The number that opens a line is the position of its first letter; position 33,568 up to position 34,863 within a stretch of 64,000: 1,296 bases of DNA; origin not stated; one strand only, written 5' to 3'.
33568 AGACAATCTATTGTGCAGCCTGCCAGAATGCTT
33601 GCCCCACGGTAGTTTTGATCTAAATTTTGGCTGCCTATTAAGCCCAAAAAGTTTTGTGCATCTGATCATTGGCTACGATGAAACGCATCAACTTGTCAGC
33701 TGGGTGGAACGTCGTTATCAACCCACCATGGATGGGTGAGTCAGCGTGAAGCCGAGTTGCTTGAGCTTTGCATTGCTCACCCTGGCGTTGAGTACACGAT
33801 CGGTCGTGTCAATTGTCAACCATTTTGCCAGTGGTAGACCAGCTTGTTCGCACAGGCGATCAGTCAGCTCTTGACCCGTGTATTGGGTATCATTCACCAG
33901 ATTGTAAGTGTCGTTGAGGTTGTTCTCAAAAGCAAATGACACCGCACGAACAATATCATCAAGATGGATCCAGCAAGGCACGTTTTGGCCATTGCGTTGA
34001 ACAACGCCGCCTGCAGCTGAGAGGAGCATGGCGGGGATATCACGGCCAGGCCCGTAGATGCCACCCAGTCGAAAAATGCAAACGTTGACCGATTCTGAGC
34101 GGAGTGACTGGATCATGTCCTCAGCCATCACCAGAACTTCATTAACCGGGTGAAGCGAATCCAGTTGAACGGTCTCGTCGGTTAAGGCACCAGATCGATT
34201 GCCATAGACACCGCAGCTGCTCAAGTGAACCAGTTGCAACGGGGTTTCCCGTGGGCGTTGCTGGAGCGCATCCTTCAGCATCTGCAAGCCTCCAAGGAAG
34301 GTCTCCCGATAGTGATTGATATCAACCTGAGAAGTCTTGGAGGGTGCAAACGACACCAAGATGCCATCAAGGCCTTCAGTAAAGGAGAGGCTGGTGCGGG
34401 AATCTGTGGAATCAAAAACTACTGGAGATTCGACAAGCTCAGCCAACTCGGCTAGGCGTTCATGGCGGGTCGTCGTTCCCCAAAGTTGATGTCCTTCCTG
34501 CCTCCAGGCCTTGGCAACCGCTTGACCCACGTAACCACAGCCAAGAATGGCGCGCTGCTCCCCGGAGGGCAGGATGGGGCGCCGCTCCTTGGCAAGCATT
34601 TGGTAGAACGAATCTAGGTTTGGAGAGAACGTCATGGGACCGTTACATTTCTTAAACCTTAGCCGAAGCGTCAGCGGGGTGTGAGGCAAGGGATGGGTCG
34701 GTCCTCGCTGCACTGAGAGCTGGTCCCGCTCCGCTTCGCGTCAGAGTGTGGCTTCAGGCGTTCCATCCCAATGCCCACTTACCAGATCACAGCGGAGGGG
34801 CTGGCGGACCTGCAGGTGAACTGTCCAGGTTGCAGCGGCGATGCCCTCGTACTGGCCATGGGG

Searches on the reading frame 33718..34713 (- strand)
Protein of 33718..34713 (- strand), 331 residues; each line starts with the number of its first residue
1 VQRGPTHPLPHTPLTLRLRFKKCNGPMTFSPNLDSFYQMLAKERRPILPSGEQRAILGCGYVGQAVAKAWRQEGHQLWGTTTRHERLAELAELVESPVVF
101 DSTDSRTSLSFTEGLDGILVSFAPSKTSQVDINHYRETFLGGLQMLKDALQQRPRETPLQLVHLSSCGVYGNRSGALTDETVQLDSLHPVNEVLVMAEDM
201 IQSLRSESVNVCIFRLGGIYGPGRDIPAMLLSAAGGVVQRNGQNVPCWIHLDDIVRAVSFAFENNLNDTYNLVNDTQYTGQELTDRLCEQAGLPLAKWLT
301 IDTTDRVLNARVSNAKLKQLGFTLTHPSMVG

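Call 59: search_protein_families(library=pfam, proteins=[window:33718-34713:-], max_evalue=0.000001)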
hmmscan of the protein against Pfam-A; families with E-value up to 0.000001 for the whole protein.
window:33718-34713:- (331 aa): 2 families
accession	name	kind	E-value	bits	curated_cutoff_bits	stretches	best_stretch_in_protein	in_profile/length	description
PF01370.27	Epimerase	-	2.4e-17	63.6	20.9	1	60-271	8-238/240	NAD dependent epimerase/dehydratase family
PF16363.11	GDP_Man_Dehyd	-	4.9e-07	29.9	27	0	136-295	100-270/332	GDP-mannose 4,6 dehydratase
